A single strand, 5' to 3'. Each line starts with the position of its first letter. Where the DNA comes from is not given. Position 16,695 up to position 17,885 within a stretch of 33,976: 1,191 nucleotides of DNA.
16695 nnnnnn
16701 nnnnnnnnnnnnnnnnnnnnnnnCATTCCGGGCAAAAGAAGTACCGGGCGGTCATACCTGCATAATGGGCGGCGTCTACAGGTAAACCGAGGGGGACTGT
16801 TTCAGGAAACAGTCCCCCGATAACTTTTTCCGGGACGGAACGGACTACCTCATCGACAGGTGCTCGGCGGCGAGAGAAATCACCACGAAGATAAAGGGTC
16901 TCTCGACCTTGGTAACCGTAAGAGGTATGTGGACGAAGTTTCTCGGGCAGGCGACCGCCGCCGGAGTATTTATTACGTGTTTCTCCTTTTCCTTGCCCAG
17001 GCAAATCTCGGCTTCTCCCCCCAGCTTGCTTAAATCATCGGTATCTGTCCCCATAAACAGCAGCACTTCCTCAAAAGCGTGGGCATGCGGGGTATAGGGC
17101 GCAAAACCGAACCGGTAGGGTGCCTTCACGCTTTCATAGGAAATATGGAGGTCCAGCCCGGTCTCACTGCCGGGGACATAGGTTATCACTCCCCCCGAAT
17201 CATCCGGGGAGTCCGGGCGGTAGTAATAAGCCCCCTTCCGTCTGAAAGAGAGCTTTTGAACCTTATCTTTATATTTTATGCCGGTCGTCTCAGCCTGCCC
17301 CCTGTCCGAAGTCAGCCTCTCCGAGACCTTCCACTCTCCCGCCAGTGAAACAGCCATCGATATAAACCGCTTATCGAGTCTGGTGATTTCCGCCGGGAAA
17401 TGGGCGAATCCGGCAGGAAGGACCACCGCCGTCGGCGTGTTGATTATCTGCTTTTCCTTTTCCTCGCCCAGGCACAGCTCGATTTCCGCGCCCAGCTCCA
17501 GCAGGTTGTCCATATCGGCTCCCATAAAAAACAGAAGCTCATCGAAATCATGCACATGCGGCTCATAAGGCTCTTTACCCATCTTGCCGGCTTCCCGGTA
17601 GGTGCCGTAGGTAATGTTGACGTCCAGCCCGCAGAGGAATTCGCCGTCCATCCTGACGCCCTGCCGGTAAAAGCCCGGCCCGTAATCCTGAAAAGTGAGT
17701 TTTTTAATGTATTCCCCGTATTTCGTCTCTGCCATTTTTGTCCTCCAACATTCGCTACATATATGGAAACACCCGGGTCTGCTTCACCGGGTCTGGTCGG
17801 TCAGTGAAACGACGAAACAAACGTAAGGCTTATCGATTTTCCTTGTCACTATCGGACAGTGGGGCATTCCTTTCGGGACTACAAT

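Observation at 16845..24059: Seven copies of an uncharacterised cupin module in four genes, in two promoter-equipped operons flanking a LonC-type protease and an SDR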

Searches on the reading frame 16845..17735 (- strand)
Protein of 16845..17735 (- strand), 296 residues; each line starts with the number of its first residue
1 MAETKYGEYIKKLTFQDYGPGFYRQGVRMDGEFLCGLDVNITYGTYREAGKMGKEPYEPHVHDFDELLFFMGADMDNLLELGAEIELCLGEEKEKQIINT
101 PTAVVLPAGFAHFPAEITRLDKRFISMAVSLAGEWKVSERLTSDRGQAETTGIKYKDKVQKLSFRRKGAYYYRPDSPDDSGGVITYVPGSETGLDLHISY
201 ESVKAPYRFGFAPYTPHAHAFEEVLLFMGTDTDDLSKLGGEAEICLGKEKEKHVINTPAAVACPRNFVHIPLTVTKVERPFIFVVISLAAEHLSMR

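Call 3: search_protein_families(library=pfam, proteins=[window:16845-17735:-], max_evalue=1)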
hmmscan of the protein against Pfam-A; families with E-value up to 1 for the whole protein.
window:16845-17735:- (296 aa): 2 families
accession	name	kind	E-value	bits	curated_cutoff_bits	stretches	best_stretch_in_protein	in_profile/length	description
PF03972.19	MmgE_PrpD_N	-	0.19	11.4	32.1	1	80-140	124-185/244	MmgE/PrpD N-terminal domain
PF04376.19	ATE_N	-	0.27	11.9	27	1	158-176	29-47/72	Arginine-tRNA-protein transferase, N terminus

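Call 4: search_protein_families(library=ncbifam, proteins=[window:16845-17735:-], max_evalue=1)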
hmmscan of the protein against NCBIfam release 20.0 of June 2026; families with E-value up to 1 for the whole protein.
window:16845-17735:- (296 aa): 0 families

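Call 11: list_cluster_members(proteins=[window:16845-17735:-, window:17784-18182:-, window:22118-23104:-, window:23133-24059:-, window:18418-20868:-, window:21332-22090:+, window:24188-25021:-])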
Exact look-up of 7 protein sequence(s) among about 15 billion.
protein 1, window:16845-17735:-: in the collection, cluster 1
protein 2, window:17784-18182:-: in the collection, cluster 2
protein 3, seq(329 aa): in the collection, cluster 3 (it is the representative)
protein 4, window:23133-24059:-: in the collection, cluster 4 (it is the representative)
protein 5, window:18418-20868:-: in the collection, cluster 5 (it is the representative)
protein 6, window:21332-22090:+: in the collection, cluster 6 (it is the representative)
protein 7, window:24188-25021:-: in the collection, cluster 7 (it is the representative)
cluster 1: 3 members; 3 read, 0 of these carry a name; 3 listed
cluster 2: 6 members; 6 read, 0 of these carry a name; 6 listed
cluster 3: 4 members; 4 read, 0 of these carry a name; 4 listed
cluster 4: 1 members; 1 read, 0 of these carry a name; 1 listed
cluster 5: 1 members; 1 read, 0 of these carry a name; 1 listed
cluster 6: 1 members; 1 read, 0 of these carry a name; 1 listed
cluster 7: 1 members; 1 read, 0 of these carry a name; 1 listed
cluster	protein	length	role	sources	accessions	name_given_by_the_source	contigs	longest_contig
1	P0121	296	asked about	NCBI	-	-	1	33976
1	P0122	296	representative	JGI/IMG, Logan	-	-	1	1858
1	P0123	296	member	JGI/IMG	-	-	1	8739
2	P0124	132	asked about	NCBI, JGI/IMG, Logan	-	-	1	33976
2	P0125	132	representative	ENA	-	-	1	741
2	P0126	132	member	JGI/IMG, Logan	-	-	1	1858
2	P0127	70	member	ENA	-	-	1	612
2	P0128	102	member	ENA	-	-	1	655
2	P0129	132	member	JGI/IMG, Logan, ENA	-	-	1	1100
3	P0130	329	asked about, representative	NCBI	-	-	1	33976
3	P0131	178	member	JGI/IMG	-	-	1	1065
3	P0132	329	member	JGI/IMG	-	-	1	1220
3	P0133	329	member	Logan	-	-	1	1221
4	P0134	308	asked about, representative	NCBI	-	-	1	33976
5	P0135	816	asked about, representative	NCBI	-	-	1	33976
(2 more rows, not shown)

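Call 20: find_encoding_contigs(protein=P0123, flank=10000, max_places=3)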
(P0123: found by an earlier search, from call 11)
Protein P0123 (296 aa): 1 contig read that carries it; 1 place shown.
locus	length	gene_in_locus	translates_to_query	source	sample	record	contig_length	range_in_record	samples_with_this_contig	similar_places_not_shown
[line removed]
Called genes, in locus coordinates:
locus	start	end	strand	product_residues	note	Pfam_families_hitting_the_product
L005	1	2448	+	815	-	?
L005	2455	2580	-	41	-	-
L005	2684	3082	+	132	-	-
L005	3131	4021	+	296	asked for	-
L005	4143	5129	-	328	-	PF00389:2-Hacid_dh, PF02826:2-Hacid_dh_C, PF03446:NAD_binding_2 (weak)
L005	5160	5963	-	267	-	PF03328:HpcH_HpaI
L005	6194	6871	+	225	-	PF13489:Methyltransf_23 (weak), PF01209:Ubie_methyltran, PF05175:MTS, PF13847:Methyltransf_31, PF08241:Methyltransf_11, PF08242:Methyltransf_12, PF13578:Methyltransf_24, PF13649:Methyltransf_25, +3 more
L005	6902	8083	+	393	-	PF02746:MR_MLE_N, PF13378:MR_MLE_C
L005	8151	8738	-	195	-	?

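Call 65: find_homologous_proteins(query=window:16845-17735:-, max_evalue=1e-10)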
Query window:16845-17735:- (296 aa): 325 proteins with E <= 1e-10 among 1144 candidates; the best 120 are listed.
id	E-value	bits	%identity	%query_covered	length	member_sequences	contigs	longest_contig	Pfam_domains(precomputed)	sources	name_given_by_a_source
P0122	4.4e-199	678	99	100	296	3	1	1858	-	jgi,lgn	-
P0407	1.4e-101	358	56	100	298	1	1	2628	-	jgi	jgi:hypothetical protein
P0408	7.1e-98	346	56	96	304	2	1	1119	-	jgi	jgi:uncharacterized RmlC-like cupin family protein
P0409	1.9e-95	338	54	96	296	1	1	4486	-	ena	-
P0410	5.5e-95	336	53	97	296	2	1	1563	-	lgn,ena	-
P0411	5.6e-95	336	55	96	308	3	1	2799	-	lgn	-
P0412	6.3e-95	336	56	96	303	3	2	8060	-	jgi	jgi:hypothetical protein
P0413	9.4e-95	335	55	97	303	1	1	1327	-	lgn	-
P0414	3.8e-94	333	54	97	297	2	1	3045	-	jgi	-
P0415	5.7e-94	333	54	97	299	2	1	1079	-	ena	-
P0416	5.9e-94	333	53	97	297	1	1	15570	-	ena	-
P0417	5.4e-93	330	54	97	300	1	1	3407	-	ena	-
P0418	6.0e-93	330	53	97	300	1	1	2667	-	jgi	jgi:uncharacterized RmlC-like cupin family protein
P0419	8.2e-93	329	53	96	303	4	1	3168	-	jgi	jgi:hypothetical protein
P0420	1.4e-92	328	54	97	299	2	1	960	-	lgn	-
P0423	6.2e-92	326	55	96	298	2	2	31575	-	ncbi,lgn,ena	-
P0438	6.3e-89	316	52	96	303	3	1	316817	-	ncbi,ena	-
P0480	1.3e-85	305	51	97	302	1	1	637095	-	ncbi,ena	-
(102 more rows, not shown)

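Call 66: find_encoding_contigs(protein=P0438, flank=7000, max_places=1)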
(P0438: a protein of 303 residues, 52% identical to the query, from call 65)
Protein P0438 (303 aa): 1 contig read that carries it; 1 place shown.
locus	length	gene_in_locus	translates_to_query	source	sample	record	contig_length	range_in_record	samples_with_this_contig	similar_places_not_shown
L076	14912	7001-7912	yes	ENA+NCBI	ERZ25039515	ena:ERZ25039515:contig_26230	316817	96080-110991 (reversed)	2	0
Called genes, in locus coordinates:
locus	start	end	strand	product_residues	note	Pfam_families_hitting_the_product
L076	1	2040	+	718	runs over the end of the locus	PF03030:H_PPase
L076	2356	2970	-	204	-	PF23023:Anti-Pycsar_Apyc1 (faint), PF00753:Lactamase_B, PF12706:Lactamase_B_2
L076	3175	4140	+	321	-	PF01058:Oxidored_q6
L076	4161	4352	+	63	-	PF27537:HoxH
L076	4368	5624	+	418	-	PF00374:NiFeSe_Hases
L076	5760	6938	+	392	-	PF00999:Na_H_Exchanger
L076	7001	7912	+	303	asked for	-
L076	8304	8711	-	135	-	PF07963:N_methyl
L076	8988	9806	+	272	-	PF06750:A24_N_bact, PF01478:Peptidase_A24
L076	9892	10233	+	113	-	PF14947:HTH_45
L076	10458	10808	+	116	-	-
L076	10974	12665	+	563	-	PF03321:GH3, PF23571:GH3_M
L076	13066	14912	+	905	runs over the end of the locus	PF13492:GAF_3 (faint), PF01590:GAF, PF13185:GAF_2, PF00990:GGDEF, PF01966:HD, PF13487:HD_5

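Call 67: find_encoding_contigs(protein=P0480, flank=7000, max_places=1)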
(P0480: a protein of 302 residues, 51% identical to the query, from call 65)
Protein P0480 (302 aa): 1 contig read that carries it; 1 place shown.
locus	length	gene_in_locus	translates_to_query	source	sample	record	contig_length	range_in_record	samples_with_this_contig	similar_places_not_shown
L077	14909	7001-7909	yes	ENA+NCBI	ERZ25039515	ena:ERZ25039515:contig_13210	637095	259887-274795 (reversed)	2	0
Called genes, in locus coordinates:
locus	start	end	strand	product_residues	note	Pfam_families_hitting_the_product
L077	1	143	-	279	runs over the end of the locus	PF17827:PrmC_N, PF02384:N6_Mtase (weak), PF05175:MTS, PF06325:PrmA, PF12847:Methyltransf_18 (faint), PF13847:Methyltransf_31 (weak), PF08242:Methyltransf_12 (weak), PF13649:Methyltransf_25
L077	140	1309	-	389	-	PF03462:PCRF, PF00472:RF-1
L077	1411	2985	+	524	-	PF00501:AMP-binding, PF13193:AMP-binding_C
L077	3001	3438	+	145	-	PF01243:PNPOx_N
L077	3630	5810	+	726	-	PF03030:H_PPase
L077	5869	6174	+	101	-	-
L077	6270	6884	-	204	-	PF23023:Anti-Pycsar_Apyc1 (faint), PF00753:Lactamase_B, PF19583:ODP (weak), PF12706:Lactamase_B_2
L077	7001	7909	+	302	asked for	-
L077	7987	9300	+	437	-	PF06245:DUF1015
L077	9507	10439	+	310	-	PF06574:FAD_syn, PF01467:CTP_transf_like (weak), PF01687:Flavokinase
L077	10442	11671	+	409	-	PF00579:tRNA-synt_1b, PF01479:S4 (weak)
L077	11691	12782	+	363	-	PF00266:Aminotran_5, PF01053:Cys_Met_Meta_PP (weak)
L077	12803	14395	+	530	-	PF00389:2-Hacid_dh, PF01842:ACT (faint), PF02826:2-Hacid_dh_C, PF19304:PGDH_inter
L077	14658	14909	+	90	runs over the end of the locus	PF00581:Rhodanese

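Call 68: find_encoding_contigs(protein=P0423, flank=7000, max_places=1)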
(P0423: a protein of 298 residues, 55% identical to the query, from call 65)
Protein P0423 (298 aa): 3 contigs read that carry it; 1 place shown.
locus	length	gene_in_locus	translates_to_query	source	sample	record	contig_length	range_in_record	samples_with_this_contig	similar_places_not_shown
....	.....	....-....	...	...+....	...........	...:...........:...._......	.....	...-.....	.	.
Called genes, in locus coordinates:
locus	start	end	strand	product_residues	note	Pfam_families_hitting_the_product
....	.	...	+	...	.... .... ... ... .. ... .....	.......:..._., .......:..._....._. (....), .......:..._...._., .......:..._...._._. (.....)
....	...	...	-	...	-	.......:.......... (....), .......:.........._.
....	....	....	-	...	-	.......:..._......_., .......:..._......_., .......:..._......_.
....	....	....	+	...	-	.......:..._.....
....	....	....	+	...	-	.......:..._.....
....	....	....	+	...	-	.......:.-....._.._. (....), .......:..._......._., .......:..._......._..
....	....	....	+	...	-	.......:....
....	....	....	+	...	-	-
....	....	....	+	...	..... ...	-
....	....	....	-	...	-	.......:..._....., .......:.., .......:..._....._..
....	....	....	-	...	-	-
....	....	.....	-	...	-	-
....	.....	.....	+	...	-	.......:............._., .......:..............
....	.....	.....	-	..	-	-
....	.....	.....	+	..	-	-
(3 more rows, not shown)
